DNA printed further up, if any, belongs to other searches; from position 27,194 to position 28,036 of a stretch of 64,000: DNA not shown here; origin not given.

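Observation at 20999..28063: Three tandem paralogs share a ~175-aa N-terminal domain I cannot assign to any known family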

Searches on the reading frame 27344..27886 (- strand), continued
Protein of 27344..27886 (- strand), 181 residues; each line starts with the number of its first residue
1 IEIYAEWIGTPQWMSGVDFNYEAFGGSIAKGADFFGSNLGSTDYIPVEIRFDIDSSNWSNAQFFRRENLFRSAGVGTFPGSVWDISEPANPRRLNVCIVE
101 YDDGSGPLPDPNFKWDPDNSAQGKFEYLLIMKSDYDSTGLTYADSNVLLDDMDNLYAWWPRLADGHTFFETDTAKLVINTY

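Call 55: search_protein_families(library=pfam, proteins=[L034:965-3883:+, L034:7009-8031:+, L034:8387-11278:+, L036:1023-3908:+, L036:6972-8036:+, L038:3832-6759:+, L039:1525-3858:+, L038:7623-8558:+], max_evalue=0.01)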
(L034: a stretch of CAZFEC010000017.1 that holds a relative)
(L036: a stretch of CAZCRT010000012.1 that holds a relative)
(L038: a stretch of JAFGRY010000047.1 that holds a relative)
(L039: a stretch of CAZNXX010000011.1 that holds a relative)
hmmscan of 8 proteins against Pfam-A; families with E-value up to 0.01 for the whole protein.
L034:965-3883:+ (973 aa): 5 families
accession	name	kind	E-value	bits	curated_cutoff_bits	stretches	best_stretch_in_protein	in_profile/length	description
PF00593.30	TonB_dep_Rec_b-barrel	-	6.3e-25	89.4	27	1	362-840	19-397/436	TonB dependent receptor-like, beta-barrel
PF13620.12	CarboxypepD_reg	-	6.9e-16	58.8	32.3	1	45-121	2-82/82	Carboxypeptidase regulatory-like domain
PF13715.12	CarbopepD_reg_2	-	1.1e-15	57.8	32.2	1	46-125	2-81/88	CarboxypepD_reg-like domain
PF14905.12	OMP_b-brl_3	-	4.1e-09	36.4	27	1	564-813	114-335/408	Outer membrane protein beta-barrel family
PF07715.20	Plug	-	1.2e-05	26.2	23.9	1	142-248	4-101/107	TonB-dependent Receptor Plug Domain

L034:7009-8031:+ (341 aa): 2 families
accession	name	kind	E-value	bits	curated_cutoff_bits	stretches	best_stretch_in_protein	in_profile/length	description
PF19572.5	PorV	-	0.00011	22.3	27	0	56-157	31-137/243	Type IX secretion system protein PorV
PF18990.6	DUF5723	-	0.0077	16.4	26.8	0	233-319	291-373/376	Family of unknown function (DUF5723)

L034:8387-11278:+ (964 aa): 10 families
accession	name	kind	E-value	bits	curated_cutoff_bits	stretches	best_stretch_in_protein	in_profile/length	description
PF00989.32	PAS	-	3.7e-36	124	22.6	3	551-664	2-113/113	PAS fold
PF13426.13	PAS_9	-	5.1e-30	104.2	27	2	561-666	2-103/103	PAS domain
PF08448.16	PAS_4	-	1.3e-26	93.4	23.1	2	557-668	2-109/110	PAS fold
PF02518.31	HATPase_c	-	2.8e-23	82.9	26.4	1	834-956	6-110/111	Histidine kinase-, DNA gyrase B-, and HSP90-like ATPase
PF08447.18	PAS_3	-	1.1e-20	74.1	25.6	2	307-381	2-75/89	PAS fold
PF13188.13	PAS_8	-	1.6e-19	69.5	21.8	2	551-608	2-55/65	PAS domain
PF00072.30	Response_reg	-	1.3e-13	51.6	30.2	1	25-126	1-100/111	Response regulator receiver domain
PF24820.1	Diguanyl_cycl_sensor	-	1.6e-07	31.6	28.1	1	559-651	5-98/109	Diguanylate cyclase-like sensor domain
PF12860.13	PAS_7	-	0.00047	20.7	27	0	560-609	5-55/115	PAS fold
PF00512.31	HisKA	-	0.0015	19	26.9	0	684-725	3-50/66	His Kinase A (phospho-acceptor) domain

L036:1023-3908:+ (962 aa): 5 families
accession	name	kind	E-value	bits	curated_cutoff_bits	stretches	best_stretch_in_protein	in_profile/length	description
PF00593.30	TonB_dep_Rec_b-barrel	-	1.6e-24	88.1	27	1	322-813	12-391/436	TonB dependent receptor-like, beta-barrel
PF13715.12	CarbopepD_reg_2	-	1.7e-16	60.5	32.2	1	39-118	2-81/88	CarboxypepD_reg-like domain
PF13620.12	CarboxypepD_reg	-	8.2e-15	55.4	32.3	1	38-113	2-81/82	Carboxypeptidase regulatory-like domain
PF14905.12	OMP_b-brl_3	-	2.2e-09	37.3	27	1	619-798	161-331/408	Outer membrane protein beta-barrel family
PF07715.20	Plug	-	9.3e-06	26.6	23.9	1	135-241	4-101/107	TonB-dependent Receptor Plug Domain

L036:6972-8036:+ (355 aa): 1 family
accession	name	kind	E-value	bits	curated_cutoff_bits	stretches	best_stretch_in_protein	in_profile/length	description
PF19572.5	PorV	-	0.00031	20.8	27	0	70-180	31-151/243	Type IX secretion system protein PorV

L038:3832-6759:+ (976 aa): 1 family
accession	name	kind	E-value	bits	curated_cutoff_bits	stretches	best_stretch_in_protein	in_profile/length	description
PF07715.20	Plug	-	4.6e-06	27.5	23.9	1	65-155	8-105/107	TonB-dependent Receptor Plug Domain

L039:1525-3858:+ (778 aa): 2 families
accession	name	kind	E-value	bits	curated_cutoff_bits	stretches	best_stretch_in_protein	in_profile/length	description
PF00593.30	TonB_dep_Rec_b-barrel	-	1.5e-29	104.6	27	1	231-705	38-431/436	TonB dependent receptor-like, beta-barrel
PF14905.12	OMP_b-brl_3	-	2.1e-10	40.7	27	1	369-599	114-324/408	Outer membrane protein beta-barrel family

L038:7623-8558:+ (312 aa): 4 families
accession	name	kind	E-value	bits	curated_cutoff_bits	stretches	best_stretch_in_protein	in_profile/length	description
PF07859.19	Abhydrolase_3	-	1.5e-53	182.2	25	1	82-282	1-208/210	alpha/beta hydrolase fold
PF10340.15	Say1_Mug180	-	1.8e-16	60.4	21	1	77-225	120-276/374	Steryl acetyl hydrolase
PF20434.5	BD-FAE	-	4.4e-10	39.9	26.8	1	79-172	13-111/215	BD-FAE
PF00326.27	Peptidase_S9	-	0.0064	16.4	22.6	1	130-168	45-84/213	Prolyl oligopeptidase family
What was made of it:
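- One class is encoded next to TonB-dependent receptors, like enzymes in polysaccharide utilisation loci (call 55).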

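Call 64: search_solved_structures(query=L034:3901-7005:+, max_evalue=1)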
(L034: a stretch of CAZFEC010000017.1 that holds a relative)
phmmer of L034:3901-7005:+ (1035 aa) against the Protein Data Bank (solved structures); distinct sequences matched with E-value up to 1: 0.

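Call 74: list_cluster_members(proteins=[P0013, P0028, P0034, P0036, P0052, P0057, P0103, P0127, P0137, P0038])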
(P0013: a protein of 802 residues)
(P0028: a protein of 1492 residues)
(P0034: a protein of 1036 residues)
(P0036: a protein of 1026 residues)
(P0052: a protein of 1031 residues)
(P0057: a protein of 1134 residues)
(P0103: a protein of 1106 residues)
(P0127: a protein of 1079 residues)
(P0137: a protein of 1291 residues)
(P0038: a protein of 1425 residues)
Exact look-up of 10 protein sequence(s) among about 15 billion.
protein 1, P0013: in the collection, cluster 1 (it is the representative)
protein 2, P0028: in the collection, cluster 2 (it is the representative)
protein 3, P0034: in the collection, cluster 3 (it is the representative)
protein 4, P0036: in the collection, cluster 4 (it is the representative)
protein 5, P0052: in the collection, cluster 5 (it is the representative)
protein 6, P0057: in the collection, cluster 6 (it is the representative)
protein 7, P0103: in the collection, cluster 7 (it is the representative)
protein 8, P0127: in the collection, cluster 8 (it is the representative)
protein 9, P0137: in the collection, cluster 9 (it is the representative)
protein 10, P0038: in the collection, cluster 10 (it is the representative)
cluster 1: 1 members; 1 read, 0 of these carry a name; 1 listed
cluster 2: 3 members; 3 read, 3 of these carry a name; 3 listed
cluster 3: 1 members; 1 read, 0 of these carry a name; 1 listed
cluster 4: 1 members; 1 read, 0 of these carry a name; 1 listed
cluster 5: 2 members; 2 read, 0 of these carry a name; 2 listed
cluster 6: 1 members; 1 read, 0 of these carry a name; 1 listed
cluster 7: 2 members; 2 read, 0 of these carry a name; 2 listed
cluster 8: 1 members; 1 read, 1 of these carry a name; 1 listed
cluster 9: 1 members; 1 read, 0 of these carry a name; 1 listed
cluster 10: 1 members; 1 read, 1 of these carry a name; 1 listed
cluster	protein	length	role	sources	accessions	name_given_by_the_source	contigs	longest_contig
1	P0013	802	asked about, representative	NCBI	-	-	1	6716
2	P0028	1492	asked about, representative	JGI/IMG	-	hypothetical protein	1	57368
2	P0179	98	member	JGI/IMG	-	flagellar hook assembly protein FlgD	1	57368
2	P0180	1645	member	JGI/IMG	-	hypothetical protein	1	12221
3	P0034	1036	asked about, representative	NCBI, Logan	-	-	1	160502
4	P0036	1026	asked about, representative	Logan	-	-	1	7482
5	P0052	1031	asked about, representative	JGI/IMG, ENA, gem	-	-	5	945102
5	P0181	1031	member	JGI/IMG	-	-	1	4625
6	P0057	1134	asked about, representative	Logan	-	-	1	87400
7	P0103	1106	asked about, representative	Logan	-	-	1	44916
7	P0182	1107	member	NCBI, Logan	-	-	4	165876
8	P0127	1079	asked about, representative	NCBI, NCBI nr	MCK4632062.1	MAG: right-handed parallel beta-helix repeat-containing protein, partial [candidate ... | right-handed parallel beta-helix repeat-containing protein [candidate division ...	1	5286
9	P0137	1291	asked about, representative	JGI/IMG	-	-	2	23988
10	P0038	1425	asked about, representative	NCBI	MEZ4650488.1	MAG: hypothetical protein R3E97_17225 [Candidatus Eisenbacteria bacterium]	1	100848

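Call 83: search_protein_families(library=pfam, proteins=[P0127, P0137, P0045, P0155, P0026, P0031, P0146, P0125, P0033], max_evalue=0.001)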
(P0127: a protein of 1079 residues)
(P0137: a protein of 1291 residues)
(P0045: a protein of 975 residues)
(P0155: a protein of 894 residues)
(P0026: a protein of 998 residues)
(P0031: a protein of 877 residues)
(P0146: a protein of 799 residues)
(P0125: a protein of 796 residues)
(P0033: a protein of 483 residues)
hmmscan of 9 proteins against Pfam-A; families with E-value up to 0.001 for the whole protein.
P0127 (1079 aa): 2 families
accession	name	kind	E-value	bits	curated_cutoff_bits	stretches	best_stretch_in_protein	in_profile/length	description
PF17161.10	DUF5123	-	2.5e-05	25.8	35.1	1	975-1077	2-102/113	Domain of unknown function (DUF5123)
PF05048.19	NosD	-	2.6e-05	24.2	23.6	1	885-1025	37-160/212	Periplasmic copper-binding protein (NosD)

P0137 (1291 aa): 2 families
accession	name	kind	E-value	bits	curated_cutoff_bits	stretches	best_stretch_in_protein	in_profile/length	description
PF00404.24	Dockerin_1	-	5.4e-11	43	22.9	1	1224-1278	2-56/57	Dockerin type I domain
PF07602.17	DUF1565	-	3.9e-06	26.8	20.3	0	755-794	2-40/257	Protein of unknown function (DUF1565)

P0045 (975 aa): 0 families

P0155 (894 aa): 4 families
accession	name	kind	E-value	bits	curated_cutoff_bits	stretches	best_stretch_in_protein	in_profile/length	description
PF00041.27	fn3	-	1.1e-08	35.6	25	1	723-788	16-79/84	Fibronectin type III domain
PF25788.1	Ig_Rha78A_N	-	3.6e-05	24.4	27.4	0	734-790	36-97/105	Rha78A-like, N-terminal immunoglobulin domain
PF25059.1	FN3_DSCAM-DSCAML_C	-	0.00057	20.6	39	0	734-785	21-72/89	DSCAM/DSCAML C-terminal Fn3-like domain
PF16656.11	Pur_ac_phosph_N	-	0.00079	20.4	30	0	719-788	24-87/93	Purple acid Phosphatase, N-terminal domain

P0026 (998 aa): 2 families
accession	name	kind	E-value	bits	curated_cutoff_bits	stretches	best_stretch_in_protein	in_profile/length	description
PF18962.6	Por_Secre_tail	-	9.3e-11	42.3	27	1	921-995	3-74/75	Secretion system C-terminal sorting domain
PF08309.17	LVIVD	-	5.6e-06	26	20.2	0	568-601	9-42/42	LVIVD repeat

P0031 (877 aa): 3 families
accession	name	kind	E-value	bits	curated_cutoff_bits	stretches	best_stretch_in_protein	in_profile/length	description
PF08309.17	LVIVD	-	9.9e-14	50.9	20.2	1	386-424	3-41/42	LVIVD repeat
PF18962.6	Por_Secre_tail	-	2.4e-06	28.2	27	1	799-874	2-74/75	Secretion system C-terminal sorting domain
PF13860.13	FlgD_ig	-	0.00096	19.5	27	0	807-864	12-75/79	FlgD Ig-like domain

P0146 (799 aa): 0 families

P0125 (796 aa): 0 families

P0033 (483 aa): 1 family
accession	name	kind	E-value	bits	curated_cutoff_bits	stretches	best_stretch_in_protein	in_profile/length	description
PF13860.13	FlgD_ig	-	7.5e-10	39.1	27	1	415-470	20-75/79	FlgD Ig-like domain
